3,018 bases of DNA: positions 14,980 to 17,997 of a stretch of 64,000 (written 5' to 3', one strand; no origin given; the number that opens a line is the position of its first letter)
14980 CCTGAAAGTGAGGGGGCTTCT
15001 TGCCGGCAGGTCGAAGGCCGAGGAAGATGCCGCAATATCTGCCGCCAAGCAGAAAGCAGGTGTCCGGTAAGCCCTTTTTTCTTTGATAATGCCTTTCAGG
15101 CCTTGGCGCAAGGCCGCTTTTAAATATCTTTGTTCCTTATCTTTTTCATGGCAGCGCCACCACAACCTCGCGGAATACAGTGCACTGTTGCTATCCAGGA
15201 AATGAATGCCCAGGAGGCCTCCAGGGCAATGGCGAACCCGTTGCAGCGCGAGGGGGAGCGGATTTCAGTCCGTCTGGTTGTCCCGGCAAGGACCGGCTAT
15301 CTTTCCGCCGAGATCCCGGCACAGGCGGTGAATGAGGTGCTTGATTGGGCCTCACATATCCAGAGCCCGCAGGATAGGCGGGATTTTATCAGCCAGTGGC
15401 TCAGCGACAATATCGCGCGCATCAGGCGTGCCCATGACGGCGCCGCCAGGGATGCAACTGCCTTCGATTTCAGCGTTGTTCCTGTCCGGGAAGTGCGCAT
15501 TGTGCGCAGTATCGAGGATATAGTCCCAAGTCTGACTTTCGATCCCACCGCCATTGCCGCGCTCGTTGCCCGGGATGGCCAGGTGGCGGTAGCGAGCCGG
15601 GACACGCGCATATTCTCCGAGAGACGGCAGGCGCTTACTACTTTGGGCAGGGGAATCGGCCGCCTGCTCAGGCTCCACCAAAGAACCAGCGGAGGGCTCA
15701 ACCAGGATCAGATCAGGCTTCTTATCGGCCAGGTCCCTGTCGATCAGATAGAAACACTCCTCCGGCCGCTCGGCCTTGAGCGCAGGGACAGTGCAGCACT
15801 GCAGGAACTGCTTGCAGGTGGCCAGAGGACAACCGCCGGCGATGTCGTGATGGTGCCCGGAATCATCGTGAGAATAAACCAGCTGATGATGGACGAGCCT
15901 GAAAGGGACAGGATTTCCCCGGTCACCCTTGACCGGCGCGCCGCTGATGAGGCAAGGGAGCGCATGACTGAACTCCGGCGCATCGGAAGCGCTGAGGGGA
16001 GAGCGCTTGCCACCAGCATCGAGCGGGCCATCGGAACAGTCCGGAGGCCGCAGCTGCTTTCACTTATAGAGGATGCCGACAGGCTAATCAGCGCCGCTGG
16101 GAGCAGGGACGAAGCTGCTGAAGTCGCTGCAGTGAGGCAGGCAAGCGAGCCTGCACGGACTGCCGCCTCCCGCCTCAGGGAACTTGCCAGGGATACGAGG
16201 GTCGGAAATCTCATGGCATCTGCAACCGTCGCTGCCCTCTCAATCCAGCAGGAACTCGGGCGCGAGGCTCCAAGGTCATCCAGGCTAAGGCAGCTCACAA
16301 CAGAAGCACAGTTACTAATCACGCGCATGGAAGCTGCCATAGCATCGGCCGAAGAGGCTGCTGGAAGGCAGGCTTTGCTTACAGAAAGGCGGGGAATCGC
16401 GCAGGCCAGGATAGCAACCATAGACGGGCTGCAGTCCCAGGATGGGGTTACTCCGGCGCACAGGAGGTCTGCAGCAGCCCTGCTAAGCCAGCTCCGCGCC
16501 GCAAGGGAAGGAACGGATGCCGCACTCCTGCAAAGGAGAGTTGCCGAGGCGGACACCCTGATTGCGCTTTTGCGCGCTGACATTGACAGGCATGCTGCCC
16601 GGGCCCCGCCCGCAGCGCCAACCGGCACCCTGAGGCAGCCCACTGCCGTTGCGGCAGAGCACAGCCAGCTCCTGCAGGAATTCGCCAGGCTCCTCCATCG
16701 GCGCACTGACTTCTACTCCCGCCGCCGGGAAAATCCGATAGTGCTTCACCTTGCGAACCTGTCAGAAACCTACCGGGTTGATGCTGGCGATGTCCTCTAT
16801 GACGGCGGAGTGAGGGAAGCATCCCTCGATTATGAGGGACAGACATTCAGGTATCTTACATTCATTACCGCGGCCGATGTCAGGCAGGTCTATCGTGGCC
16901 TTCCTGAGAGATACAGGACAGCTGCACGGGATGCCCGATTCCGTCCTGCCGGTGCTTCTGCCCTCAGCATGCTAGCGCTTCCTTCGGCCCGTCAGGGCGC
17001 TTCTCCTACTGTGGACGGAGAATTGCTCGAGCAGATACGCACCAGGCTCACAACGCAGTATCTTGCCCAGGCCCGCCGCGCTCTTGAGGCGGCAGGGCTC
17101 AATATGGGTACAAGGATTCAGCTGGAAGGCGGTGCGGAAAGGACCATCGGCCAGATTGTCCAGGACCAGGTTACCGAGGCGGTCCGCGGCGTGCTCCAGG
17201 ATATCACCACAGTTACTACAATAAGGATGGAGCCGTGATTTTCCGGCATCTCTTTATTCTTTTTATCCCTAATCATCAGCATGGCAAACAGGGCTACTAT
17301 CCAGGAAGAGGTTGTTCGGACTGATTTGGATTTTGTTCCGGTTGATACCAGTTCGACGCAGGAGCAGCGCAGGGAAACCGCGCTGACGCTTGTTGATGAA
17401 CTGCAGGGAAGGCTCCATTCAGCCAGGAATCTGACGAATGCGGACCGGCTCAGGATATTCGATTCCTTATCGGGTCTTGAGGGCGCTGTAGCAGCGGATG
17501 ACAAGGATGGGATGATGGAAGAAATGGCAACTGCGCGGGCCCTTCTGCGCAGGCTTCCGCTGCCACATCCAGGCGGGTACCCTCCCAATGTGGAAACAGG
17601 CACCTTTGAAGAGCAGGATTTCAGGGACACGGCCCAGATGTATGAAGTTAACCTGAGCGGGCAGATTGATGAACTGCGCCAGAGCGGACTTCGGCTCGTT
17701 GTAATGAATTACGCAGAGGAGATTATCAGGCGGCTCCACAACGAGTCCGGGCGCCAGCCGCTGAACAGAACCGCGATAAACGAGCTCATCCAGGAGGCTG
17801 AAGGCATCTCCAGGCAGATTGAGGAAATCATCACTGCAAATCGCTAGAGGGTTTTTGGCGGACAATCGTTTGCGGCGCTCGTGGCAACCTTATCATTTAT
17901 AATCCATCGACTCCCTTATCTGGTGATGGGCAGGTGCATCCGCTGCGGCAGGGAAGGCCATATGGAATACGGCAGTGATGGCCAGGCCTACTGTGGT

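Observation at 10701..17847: Composition-shifted island of five orphan genes directly downstream of the S-layer gene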

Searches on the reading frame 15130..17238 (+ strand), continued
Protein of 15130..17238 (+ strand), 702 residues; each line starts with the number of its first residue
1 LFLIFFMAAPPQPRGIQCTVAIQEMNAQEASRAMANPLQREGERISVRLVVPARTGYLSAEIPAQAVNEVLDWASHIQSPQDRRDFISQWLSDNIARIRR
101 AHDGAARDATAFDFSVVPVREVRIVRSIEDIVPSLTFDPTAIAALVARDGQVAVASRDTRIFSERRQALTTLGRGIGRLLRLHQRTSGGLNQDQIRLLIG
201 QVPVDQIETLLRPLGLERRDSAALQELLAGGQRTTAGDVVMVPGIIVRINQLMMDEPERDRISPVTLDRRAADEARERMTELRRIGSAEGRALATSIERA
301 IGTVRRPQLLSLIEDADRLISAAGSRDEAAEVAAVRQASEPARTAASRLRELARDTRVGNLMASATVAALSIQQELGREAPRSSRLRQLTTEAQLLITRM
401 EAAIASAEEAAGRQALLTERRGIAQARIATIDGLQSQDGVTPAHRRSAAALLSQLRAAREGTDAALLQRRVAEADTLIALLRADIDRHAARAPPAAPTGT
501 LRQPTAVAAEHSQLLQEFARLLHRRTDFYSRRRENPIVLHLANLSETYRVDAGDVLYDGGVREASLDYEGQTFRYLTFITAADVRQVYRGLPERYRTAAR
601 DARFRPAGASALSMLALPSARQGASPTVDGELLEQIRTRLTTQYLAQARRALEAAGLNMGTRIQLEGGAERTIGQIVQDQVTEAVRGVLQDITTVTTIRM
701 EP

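Call 81: search_dna_similar(query=window:15148-17238:+, collection=phages, mode=protein, max_evalue=0.001, max_rows=10)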
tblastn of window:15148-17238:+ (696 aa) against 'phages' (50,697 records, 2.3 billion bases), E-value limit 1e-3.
No match.

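Call 82: fold_search(model_id=the predicted structure, library=viral)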
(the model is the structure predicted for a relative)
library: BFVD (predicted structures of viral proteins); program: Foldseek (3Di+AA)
matches with E <= 10: 35; with E <= 0.001: 0
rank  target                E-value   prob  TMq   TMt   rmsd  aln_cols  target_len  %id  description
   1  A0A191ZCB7            6.1e-01  0.28  0.14  0.21   6.8        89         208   17  Uncharacterized protein [Erwinia phage vB_EamM_Special G]
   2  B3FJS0                9.2e-01  0.13  0.11  0.13  11.7       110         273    9  Uncharacterized protein [Pseudomonas phage 201phi2-1]
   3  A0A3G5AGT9            1.4e+00  0.06  0.12  0.23  15.6       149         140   13  Uncharacterized protein [Solumvirus sp.]
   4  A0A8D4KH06            1.7e+00  0.08  0.12  0.30  13.8       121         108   15  (no name in the UniProt tables at hand)
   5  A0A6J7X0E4            2.0e+00  0.09  0.08  0.32   5.7        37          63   14  Uncharacterized protein [uncultured Caudovirales phage]
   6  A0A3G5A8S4            2.2e+00  0.03  0.09  0.14  16.8       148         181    9  Putative small GTP-binding protein [Hyperionvirus sp.]
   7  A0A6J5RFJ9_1          2.2e+00  0.01  0.10  0.03  41.4       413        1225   14  Large polyvalent protein associated domain-containing protein [uncultured Caudovirales phage]
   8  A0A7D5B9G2            2.3e+00  0.06  0.14  0.11  10.7       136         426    7  (no name in the UniProt tables at hand)
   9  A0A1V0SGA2            3.5e+00  0.10  0.13  0.14  13.6        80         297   10  Uncharacterized protein [Hokovirus HKV1]
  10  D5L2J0                3.5e+00  0.03  0.10  0.26  13.3       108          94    8  Uncharacterized protein [uncultured virus]
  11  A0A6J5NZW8            3.5e+00  0.02  0.07  0.03  19.1        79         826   20  Uncharacterized protein [uncultured Caudovirales phage]
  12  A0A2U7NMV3            4.2e+00  0.05  0.13  0.29  13.4       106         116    9  Uncharacterized protein [Pseudomonas phage PspYZU01]
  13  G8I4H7                4.7e+00  0.04  0.11  0.26  12.0       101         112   15  Uncharacterized protein [Mycobacterium phage DS6A]
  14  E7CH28                5.3e+00  0.03  0.10  0.12  20.7       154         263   14  E1A [Murine adenovirus 2]
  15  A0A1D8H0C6            5.6e+00  0.02  0.10  0.18  11.8       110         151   13  Capsid maturational protease (Fragment) [Sea otter herpesvirus]
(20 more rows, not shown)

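Call 84: find_homologous_proteins(query=A6, max_evalue=0.001)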
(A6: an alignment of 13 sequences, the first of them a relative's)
Query A6 (13 sequences) (336 aa, profile of the alignment): 28 proteins with E <= 0.001 among 8000 candidates.
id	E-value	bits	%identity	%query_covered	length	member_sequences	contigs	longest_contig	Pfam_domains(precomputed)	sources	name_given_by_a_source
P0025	5.7e-110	386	45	100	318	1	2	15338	-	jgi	jgi:hypothetical protein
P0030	5.9e-108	379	43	82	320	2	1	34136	-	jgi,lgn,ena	-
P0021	3.4e-107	377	45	82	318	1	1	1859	-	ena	-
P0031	3.1e-105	370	46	82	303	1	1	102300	-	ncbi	-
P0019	3.3e-104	367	39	99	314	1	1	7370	-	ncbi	-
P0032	5.4e-103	363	44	82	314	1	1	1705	-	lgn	-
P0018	5.9e-103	363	100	100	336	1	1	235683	-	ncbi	ncbi:MAG: hypothetical protein U0R44_03555 [Candidatus Micrarchaeia archaeon]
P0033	7.6e-102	359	43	94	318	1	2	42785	-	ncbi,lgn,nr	ncbi:hypothetical protein L0Y65_06305 [Candidatus Micrarchaeota archaeon]|nr:hypothetical protein [C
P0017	3.5e-96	341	44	69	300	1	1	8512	-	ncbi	ncbi:MAG: hypothetical protein V1861_04900 [Candidatus Micrarchaeota archaeon]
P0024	9.9e-96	339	57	38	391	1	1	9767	-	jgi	jgi:hypothetical protein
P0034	6.7e-94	333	42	93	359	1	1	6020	-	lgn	-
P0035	2.2e-92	328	40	100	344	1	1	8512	-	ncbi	ncbi:MAG: hypothetical protein V1861_04895 [Candidatus Micrarchaeota archaeon]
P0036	5.1e-90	320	65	38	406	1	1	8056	-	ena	-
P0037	3.3e-86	308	39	96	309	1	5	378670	-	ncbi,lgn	-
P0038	4.3e-85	304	50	38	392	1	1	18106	-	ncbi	-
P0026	3.3e-74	268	41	43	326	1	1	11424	-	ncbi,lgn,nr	ncbi:hypothetical protein H0O00_05025 [Candidatus Micrarchaeota archaeon]|nr:hypothetical protein [C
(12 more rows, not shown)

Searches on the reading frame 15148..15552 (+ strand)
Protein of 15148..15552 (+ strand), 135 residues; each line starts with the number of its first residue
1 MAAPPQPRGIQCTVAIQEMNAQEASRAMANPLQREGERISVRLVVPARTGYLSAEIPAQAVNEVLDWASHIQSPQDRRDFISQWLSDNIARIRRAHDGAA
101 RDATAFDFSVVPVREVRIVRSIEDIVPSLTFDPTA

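Call 29: find_homologous_proteins(query=window:15148-15552:+, max_evalue=0.01)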
Query window:15148-15552:+: 23 candidates shared short words with the query, none scored E <= 0.01.

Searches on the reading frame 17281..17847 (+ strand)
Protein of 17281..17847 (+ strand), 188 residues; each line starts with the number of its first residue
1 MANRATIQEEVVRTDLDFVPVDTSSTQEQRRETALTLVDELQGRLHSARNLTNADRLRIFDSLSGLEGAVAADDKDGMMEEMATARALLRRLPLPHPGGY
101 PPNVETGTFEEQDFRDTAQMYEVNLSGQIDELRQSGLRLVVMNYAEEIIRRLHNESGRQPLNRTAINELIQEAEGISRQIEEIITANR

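Call 4: search_protein_families(library=pfam, proteins=[window:17281-17847:+], max_evalue=0.1)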
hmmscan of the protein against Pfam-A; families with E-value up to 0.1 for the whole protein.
window:17281-17847:+ (188 aa): 0 families

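Call 5: search_protein_families(library=ncbifam, proteins=[window:17281-17847:+], max_evalue=0.1)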
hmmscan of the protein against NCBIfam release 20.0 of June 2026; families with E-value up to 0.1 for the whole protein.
window:17281-17847:+ (188 aa): 1 family
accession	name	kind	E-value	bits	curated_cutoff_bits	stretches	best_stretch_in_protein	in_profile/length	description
NF010673.0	PRK14070.1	equivalog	0.083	13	119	0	48-76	41-69/75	exodeoxyribonuclease VII small subunit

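Call 7: find_encoding_contigs(protein=window:17281-17847:+, flank=10000, max_places=10)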
Protein window:17281-17847:+ (188 aa): 1 contig read that carries it; 1 place shown.
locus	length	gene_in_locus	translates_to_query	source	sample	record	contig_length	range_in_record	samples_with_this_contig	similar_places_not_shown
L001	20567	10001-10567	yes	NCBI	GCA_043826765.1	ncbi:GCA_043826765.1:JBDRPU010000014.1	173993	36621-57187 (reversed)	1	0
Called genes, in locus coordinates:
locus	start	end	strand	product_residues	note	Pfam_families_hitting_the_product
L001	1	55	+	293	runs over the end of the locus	PF23023:Anti-Pycsar_Apyc1, PF13691:Lactamase_B_4 (weak), PF00753:Lactamase_B (weak), PF12706:Lactamase_B_2 (weak)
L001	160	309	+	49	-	-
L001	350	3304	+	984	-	PF05124:S_layer_C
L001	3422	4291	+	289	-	-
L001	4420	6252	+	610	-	-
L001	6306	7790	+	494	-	-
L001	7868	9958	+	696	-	-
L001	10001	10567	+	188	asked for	-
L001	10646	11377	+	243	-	-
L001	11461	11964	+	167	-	PF27418:GINS23_N (weak), PF22090:Gins51_C (weak)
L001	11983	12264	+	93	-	PF00935:Ribosomal_L44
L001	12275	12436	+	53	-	PF01667:Ribosomal_S27e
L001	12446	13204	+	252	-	PF00575:S1 (weak), PF07541:EIF_2_alpha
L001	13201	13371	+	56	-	PF04135:Nop10p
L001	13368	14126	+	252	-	PF09754:PAC2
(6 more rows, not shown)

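Call 9: search_protein_families(library=phrogs, proteins=[window:17281-17847:+], max_evalue=0.1)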
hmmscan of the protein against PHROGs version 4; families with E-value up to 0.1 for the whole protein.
window:17281-17847:+ (188 aa): 0 families

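Call 10: search_protein_families(library=padloc, proteins=[window:17281-17847:+], max_evalue=0.1)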
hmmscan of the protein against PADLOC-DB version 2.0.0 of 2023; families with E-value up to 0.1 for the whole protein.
window:17281-17847:+ (188 aa): 0 families

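Call 14: list_cluster_members(proteins=[P0001, window:17281-17847:+, window:13586-15070:+, window:11699-13531:+, window:10701-11570:+, window:7629-10583:+])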
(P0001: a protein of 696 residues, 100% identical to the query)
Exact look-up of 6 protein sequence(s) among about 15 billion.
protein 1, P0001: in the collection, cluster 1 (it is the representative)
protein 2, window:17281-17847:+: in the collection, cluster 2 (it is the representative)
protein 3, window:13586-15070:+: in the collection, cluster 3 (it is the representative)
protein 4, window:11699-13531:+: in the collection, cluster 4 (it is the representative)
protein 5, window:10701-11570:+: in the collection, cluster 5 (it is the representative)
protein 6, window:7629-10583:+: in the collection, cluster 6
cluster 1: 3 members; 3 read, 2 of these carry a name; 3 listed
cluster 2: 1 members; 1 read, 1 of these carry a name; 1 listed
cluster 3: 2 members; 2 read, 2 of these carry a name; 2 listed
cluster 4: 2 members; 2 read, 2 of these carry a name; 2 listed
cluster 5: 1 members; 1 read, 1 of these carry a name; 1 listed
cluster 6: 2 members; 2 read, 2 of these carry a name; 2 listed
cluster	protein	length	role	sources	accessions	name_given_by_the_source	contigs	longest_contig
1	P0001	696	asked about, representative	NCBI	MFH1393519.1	MAG: hypothetical protein ABIH29_01420 [Candidatus Micrarchaeota archaeon]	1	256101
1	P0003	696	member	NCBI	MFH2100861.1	MAG: hypothetical protein ABII71_02130 [Candidatus Micrarchaeota archaeon]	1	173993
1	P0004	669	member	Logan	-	-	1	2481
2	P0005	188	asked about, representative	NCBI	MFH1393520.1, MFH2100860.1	MAG: hypothetical protein ABII71_02125 [Candidatus Micrarchaeota archaeon]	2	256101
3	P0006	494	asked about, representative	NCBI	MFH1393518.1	MAG: hypothetical protein ABIH29_01415 [Candidatus Micrarchaeota archaeon]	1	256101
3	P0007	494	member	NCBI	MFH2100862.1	MAG: hypothetical protein ABII71_02135 [Candidatus Micrarchaeota archaeon]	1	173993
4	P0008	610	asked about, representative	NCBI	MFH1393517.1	MAG: hypothetical protein ABIH29_01410 [Candidatus Micrarchaeota archaeon]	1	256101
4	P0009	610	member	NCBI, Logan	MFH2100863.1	MAG: hypothetical protein ABII71_02140 [Candidatus Micrarchaeota archaeon]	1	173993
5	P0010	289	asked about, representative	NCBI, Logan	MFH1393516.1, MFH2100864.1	MAG: hypothetical protein ABII71_02145 [Candidatus Micrarchaeota archaeon]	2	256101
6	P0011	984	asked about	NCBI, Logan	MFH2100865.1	MAG: hypothetical protein ABII71_02150 [Candidatus Micrarchaeota archaeon]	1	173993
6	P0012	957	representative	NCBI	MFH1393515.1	MAG: hypothetical protein ABIH29_01400 [Candidatus Micrarchaeota archaeon]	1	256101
